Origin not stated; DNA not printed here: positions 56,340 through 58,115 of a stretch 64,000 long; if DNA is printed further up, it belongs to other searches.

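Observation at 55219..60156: Orphan nitrogenase-like D/K pair in a sulfur-wired operon with Fe-ADH-like and aminotransferase genes (candidate Mar-like C-S bond reductase)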

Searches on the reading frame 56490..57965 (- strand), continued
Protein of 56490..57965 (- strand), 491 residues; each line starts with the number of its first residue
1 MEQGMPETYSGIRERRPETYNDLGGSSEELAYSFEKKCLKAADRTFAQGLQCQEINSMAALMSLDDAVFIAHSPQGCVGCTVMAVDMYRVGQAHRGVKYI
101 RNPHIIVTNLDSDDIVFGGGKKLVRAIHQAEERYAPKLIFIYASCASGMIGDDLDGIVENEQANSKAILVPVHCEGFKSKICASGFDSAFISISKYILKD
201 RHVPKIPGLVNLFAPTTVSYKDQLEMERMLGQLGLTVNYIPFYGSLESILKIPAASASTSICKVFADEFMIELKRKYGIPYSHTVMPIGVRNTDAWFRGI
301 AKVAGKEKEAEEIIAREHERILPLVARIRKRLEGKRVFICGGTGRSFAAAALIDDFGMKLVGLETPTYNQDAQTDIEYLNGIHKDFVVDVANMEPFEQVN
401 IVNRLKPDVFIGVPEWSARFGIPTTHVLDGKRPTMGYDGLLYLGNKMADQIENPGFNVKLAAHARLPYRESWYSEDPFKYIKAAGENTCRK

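Call 88: fold_search(model_id=the predicted structure, library=pdb)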
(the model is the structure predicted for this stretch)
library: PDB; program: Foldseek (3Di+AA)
matches with E <= 10: 1007; with E <= 0.001: 142
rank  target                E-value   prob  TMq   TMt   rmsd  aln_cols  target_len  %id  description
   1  9d9u_B                1.2e-28  1.00  0.69  0.88   3.1       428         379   30  Rhodospirillum rubrum Nitrogenase-like Methylthio-alkane Reductase Complex with an Oxidized P-cluster (released 2025-11-05)
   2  9fmg_A                2.2e-28  1.00  0.75  0.79   3.3       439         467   31  Methylthio-alkane reductase complex (released 2025-09-17)
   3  9d9u_A                4.4e-28  1.00  0.68  0.86   4.1       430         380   30  Rhodospirillum rubrum Nitrogenase-like Methylthio-alkane Reductase Complex with an Oxidized P-cluster (released 2025-11-05)
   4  3k1a_C                6.4e-23  1.00  0.64  0.67   5.1       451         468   25  Insights into substrate binding at FeMo-cofactor in nitrogenase from the structure of an alpha-70Ile MoFe protein vari (released 2010-02-16)
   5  4wzb_C                1.2e-22  1.00  0.65  0.67   5.3       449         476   24  Crystal Structure of MgAMPPCP-bound Av2-Av1 complex (released 2015-02-25)
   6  6o7l_A                1.5e-22  1.00  0.64  0.67   5.3       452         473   25  Nitrogenase MoFeP mutant S188A from Azotobacter vinelandii in the dithionite reduced state after redox cycling (released 2019-06-19)
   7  1fp4_A                1.9e-22  1.00  0.65  0.68   5.2       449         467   24  CRYSTAL STRUCTURE OF THE ALPHA-H195Q MUTANT OF NITROGENASE (released 2002-11-20)
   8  8e3v_C                2.0e-22  1.00  0.65  0.67   5.3       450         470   25  Cobalt-reconstituted nitrogenase MoFeP mutant S188A from Azotobacter vinelandii after IDS oxidation (released 2022-12-14)
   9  3k1a_A                2.2e-22  1.00  0.65  0.68   5.3       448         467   24  Insights into substrate binding at FeMo-cofactor in nitrogenase from the structure of an alpha-70Ile MoFe protein vari (released 2010-02-16)
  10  8e3t_A                3.3e-22  1.00  0.66  0.68   4.9       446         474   25  Gallium-reconstituted nitrogenase MoFeP mutant S188A from Azotobacter vinelandii after IDS oxidation (released 2022-12-14)
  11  1fp4_C                3.3e-22  1.00  0.65  0.68   5.0       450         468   24  CRYSTAL STRUCTURE OF THE ALPHA-H195Q MUTANT OF NITROGENASE (released 2002-11-20)
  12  2min_C                4.1e-22  1.00  0.64  0.67   5.1       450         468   24  NITROGENASE MOFE PROTEIN FROM AZOTOBACTER VINELANDII, OXIDIZED STATE (released 1997-04-01)
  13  9nsv_C                4.4e-22  1.00  0.64  0.66   5.3       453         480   24  CryoEM structure of ancestral nitrogenase MoFe-protein (released 2025-07-16)
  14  7uta_C                4.6e-22  1.00  0.65  0.67   5.3       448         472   25  CryoEM structure of Azotobacter vinelandii nitrogenase complex (2:1 FeP:MoFeP) inhibited by BeFx during catalytic N2 r (released 2022-08-17)
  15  2min_A                4.9e-22  1.00  0.65  0.68   5.4       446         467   24  NITROGENASE MOFE PROTEIN FROM AZOTOBACTER VINELANDII, OXIDIZED STATE (released 1997-04-01)
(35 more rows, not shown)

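Call 92: search_protein_families(library=ncbifam, proteins=[L010:4102-5193:+, L014:12488-13591:+, L006:4358-5443:+, L012:12760-13884:+], max_evalue=0.000001)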
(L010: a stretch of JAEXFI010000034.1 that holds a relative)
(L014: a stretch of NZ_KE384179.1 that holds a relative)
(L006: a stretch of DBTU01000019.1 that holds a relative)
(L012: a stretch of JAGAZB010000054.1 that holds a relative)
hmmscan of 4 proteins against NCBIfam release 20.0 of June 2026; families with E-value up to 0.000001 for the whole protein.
L010:4102-5193:+ (363 aa): 5 families
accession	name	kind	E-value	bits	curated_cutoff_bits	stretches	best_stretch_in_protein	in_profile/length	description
TIGR01728.1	SsuA_fam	subfamily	5.8e-42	143.9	163.5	1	73-352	14-289/290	aliphatic sulfonate ABC transporter substrate-binding protein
NF008588.0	PRK11553.1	subfamily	7.1e-29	100.8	299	1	83-344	52-305/319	aliphatic sulfonate ABC transporter substrate-binding protein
TIGR02122.1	TRAP_TAXI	subfamily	1.7e-12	46.9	84.35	1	128-217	107-198/320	TAXI family TRAP transporter solute-binding subunit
TIGR01729.1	taurine_ABC_bnd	equivalog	3.9e-11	42.9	304.25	1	85-282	25-221/300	taurine ABC transporter substrate-binding protein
TIGR03427.1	ABC_peri_uca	equivalog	4.5e-07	29.3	333.9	1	132-227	79-171/328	putative urea ABC transporter substrate-binding protein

L014:12488-13591:+ (367 aa): 4 families
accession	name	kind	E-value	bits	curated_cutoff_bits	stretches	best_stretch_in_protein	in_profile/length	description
TIGR01728.1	SsuA_fam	subfamily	6.1e-38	130.7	163.5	1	91-353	27-287/290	aliphatic sulfonate ABC transporter substrate-binding protein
NF008588.0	PRK11553.1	subfamily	2.8e-20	72.5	299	1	94-348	59-306/319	aliphatic sulfonate ABC transporter substrate-binding protein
TIGR02122.1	TRAP_TAXI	subfamily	3.2e-08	32.8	84.35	1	152-224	127-202/320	TAXI family TRAP transporter solute-binding subunit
TIGR03427.1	ABC_peri_uca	equivalog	2.5e-07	30.2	333.9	1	157-227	97-166/328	putative urea ABC transporter substrate-binding protein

L006:4358-5443:+ (361 aa): 6 families
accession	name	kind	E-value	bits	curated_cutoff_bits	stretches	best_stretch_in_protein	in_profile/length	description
TIGR01728.1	SsuA_fam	subfamily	1.4e-44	152.5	163.5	1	75-349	16-289/290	aliphatic sulfonate ABC transporter substrate-binding protein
NF008588.0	PRK11553.1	subfamily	2.5e-28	98.9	299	1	88-342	58-306/319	aliphatic sulfonate ABC transporter substrate-binding protein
TIGR02122.1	TRAP_TAXI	subfamily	1.7e-09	37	84.35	1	142-216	123-198/320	TAXI family TRAP transporter solute-binding subunit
TIGR03427.1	ABC_peri_uca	equivalog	2e-09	37.1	333.9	1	152-337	97-288/328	putative urea ABC transporter substrate-binding protein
TIGR01729.1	taurine_ABC_bnd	equivalog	4.2e-07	29.7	304.25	1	83-247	24-186/300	taurine ABC transporter substrate-binding protein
TIGR01098.1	3A0109s03R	subfamily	6.2e-07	29.2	112.05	0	84-223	61-208/253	phosphate/phosphite/phosphonate ABC transporter substrate-binding protein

L012:12760-13884:+ (374 aa): 2 families
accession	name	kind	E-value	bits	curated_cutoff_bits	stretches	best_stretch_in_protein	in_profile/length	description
TIGR01728.1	SsuA_fam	subfamily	1.9e-14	53.6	163.5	1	52-298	10-256/290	aliphatic sulfonate ABC transporter substrate-binding protein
NF040735.1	SBP_SaoX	equivalog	4.4e-12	45.7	300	1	58-271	20-231/330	ABC transporter substrate-binding subunit SaoX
